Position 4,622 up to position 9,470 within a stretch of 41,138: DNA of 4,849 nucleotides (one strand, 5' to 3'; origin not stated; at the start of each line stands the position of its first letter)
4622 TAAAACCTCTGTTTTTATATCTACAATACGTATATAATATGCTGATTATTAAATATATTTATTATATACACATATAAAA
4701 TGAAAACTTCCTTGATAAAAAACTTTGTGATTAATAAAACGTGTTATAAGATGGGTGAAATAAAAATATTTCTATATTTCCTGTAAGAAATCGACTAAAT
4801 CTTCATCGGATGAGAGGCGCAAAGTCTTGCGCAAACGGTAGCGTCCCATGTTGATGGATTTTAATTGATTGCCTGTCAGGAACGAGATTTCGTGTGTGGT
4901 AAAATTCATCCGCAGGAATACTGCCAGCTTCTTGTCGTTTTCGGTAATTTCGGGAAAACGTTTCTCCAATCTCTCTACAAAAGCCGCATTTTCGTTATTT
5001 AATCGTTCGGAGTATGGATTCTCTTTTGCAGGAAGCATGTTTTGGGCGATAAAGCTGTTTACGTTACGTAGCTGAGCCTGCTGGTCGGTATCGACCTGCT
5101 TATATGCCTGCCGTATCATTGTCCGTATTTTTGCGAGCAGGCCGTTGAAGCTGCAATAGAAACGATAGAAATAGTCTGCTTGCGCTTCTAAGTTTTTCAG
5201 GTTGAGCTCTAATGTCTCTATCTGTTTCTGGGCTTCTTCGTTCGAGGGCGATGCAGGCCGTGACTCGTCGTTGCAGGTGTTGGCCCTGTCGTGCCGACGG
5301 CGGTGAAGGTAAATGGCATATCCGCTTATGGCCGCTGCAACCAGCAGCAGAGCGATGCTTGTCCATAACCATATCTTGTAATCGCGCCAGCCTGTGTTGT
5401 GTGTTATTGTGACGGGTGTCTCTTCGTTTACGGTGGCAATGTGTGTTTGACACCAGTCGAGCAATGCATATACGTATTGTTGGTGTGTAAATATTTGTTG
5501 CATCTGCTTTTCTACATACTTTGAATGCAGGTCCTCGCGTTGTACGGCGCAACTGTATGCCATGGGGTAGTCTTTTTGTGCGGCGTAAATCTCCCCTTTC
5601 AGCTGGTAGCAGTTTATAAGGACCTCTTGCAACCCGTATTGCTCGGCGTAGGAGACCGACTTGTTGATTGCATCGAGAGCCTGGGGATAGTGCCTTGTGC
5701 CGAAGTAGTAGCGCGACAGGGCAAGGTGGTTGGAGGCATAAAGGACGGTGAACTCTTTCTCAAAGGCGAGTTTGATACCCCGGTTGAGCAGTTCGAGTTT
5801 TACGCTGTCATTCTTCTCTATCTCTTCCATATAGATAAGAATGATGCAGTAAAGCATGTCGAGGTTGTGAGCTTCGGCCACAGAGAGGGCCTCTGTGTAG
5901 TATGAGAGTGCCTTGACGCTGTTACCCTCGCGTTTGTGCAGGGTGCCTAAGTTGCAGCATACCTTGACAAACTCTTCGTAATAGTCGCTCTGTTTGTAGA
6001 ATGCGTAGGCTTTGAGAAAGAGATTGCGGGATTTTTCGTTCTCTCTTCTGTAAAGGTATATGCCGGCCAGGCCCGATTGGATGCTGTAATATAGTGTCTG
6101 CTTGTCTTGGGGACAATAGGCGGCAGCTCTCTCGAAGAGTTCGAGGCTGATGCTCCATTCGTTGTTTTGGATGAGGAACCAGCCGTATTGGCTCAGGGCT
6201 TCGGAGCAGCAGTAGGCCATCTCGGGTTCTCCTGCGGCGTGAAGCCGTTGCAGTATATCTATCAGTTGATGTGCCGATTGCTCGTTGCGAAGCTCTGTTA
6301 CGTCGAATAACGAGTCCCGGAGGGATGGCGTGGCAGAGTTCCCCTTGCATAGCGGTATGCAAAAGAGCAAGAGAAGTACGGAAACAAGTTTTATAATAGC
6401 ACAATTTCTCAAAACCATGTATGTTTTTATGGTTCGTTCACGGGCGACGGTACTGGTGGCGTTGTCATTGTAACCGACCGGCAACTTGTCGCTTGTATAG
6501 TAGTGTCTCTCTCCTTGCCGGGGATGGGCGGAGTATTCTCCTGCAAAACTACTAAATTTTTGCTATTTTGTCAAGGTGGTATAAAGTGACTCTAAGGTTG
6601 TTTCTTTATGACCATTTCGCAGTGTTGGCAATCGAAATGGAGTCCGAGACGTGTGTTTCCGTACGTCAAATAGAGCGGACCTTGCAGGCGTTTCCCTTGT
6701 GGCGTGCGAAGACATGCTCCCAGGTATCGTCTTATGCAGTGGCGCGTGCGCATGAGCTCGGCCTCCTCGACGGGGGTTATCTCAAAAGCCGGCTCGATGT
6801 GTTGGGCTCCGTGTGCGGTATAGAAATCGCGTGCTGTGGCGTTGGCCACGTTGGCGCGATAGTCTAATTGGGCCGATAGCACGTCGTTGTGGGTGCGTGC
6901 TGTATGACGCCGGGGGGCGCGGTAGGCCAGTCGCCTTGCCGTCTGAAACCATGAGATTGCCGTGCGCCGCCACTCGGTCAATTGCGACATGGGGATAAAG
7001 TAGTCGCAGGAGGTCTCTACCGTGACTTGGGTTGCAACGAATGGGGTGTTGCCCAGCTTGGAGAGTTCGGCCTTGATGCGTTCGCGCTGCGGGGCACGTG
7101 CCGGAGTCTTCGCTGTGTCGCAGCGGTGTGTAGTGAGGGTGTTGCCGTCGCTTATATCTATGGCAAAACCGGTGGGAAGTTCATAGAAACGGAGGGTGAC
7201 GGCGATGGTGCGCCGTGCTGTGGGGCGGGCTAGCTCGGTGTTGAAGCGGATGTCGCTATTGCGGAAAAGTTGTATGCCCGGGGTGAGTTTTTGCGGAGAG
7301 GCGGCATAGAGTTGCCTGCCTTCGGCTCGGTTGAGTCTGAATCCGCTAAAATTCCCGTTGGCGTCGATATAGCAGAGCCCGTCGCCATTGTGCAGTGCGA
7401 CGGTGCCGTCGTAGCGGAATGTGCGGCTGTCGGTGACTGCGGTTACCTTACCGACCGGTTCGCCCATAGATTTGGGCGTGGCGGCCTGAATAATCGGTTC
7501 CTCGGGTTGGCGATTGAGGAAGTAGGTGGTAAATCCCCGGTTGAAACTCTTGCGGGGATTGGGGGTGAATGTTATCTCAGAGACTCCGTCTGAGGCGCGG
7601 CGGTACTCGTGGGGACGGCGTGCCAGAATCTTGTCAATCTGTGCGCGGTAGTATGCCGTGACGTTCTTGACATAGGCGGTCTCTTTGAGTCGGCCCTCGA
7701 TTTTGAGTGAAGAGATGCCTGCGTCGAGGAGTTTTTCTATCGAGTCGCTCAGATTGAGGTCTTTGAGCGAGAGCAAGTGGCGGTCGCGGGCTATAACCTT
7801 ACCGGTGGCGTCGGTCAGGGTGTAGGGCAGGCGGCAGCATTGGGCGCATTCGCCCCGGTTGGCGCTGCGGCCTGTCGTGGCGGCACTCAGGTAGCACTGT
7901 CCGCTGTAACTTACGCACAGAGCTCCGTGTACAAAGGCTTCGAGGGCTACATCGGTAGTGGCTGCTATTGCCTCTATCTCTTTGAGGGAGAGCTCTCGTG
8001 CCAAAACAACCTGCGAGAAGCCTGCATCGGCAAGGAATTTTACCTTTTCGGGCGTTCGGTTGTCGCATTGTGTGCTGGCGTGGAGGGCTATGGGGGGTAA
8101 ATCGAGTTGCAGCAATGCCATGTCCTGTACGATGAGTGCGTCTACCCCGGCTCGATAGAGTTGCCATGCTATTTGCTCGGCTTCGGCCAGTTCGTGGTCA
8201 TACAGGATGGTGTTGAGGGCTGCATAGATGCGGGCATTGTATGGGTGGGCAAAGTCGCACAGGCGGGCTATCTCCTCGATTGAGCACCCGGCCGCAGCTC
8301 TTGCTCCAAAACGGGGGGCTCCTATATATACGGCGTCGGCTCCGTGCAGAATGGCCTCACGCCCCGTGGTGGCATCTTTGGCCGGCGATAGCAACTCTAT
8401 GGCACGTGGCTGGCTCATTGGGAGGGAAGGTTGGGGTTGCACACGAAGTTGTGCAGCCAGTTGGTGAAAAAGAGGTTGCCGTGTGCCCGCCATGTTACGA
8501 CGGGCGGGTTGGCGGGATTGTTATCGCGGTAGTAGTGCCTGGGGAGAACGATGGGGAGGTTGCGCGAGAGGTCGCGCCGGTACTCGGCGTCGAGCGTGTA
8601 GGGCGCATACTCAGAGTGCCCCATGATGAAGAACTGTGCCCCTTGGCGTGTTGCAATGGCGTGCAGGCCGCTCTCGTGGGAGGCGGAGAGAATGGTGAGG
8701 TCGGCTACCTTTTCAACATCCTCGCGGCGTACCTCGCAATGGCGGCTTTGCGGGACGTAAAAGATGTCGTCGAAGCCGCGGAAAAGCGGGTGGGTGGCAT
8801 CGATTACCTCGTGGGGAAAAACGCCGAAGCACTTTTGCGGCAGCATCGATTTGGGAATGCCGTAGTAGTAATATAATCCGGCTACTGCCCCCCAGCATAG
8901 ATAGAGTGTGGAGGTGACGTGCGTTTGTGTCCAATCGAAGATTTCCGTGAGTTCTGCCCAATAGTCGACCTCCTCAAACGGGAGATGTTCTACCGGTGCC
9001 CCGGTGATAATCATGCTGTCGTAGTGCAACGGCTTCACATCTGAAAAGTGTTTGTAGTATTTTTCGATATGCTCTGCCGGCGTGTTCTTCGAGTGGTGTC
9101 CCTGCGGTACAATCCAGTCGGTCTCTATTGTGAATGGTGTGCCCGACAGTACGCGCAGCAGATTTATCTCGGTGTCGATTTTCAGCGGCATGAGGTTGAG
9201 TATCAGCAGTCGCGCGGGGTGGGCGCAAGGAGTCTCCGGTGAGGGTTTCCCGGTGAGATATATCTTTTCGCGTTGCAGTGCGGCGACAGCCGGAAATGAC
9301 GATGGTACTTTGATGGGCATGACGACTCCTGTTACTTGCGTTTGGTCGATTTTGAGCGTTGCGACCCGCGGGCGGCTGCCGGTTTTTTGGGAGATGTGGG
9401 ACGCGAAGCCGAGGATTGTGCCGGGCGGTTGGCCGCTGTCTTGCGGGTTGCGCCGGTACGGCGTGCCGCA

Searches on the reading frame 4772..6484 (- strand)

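Call 27: search_protein_families(library=pfam, proteins=[window:4772-6484:-], max_evalue=0.0001)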
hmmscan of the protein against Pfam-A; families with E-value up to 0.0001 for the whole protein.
window:4772-6484:- (570 aa): 2 families
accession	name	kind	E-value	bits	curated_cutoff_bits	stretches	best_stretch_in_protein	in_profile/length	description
PF07719.23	TPR_2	-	2.3e-11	43.3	27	0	174-203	2-31/34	Tetratricopeptide repeat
PF13424.12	TPR_12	-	7.2e-08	33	30.1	1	134-204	4-76/77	Tetratricopeptide repeat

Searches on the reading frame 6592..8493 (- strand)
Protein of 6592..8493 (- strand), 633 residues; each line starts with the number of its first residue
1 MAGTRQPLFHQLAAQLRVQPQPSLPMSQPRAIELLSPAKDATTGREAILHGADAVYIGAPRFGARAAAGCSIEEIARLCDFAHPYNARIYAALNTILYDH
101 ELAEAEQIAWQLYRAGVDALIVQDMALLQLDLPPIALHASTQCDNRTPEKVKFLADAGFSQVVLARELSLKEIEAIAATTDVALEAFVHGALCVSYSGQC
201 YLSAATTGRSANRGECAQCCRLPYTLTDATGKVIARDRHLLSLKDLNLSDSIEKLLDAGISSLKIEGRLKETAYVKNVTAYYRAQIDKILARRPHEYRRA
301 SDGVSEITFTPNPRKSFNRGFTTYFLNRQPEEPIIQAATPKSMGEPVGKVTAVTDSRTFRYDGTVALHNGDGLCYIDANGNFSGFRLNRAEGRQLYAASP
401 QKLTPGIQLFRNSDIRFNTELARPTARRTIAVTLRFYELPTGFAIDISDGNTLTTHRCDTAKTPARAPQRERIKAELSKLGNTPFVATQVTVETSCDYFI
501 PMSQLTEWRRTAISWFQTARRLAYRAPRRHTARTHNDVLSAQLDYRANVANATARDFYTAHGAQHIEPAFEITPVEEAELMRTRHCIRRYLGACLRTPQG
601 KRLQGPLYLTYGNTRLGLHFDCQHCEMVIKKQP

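Call 27: search_protein_families(library=pfam, proteins=[window:6592-8493:-], max_evalue=0.0001)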
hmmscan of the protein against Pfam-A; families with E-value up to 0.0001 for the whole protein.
window:6592-8493:- (633 aa): 2 families
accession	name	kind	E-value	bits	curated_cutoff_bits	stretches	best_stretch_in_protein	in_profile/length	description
PF01136.24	Peptidase_U32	-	6.8e-79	264.8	22.4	1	103-331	2-232/233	Peptidase family U32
PF12392.13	DUF3656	-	1e-18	68.5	22.1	1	409-520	1-108/109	Collagenase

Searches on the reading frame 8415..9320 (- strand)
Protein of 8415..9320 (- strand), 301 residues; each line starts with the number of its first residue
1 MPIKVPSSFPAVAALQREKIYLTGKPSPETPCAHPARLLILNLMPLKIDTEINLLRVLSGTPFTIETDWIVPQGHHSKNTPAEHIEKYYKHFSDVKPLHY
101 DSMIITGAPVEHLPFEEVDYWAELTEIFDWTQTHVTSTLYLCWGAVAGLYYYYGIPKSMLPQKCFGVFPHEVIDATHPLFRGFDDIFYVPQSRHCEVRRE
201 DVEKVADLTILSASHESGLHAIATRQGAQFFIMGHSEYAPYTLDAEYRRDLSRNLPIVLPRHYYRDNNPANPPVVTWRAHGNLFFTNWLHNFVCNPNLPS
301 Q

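Call 27: search_protein_families(library=pfam, proteins=[window:8415-9320:-], max_evalue=0.0001)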
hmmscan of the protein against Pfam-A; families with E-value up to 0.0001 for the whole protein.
window:8415-9320:- (301 aa): 1 family
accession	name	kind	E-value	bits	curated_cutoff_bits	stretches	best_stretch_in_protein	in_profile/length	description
PF04204.22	HTS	-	7.5e-112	373.6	27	1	2-293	1-292/298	Homoserine O-succinyltransferase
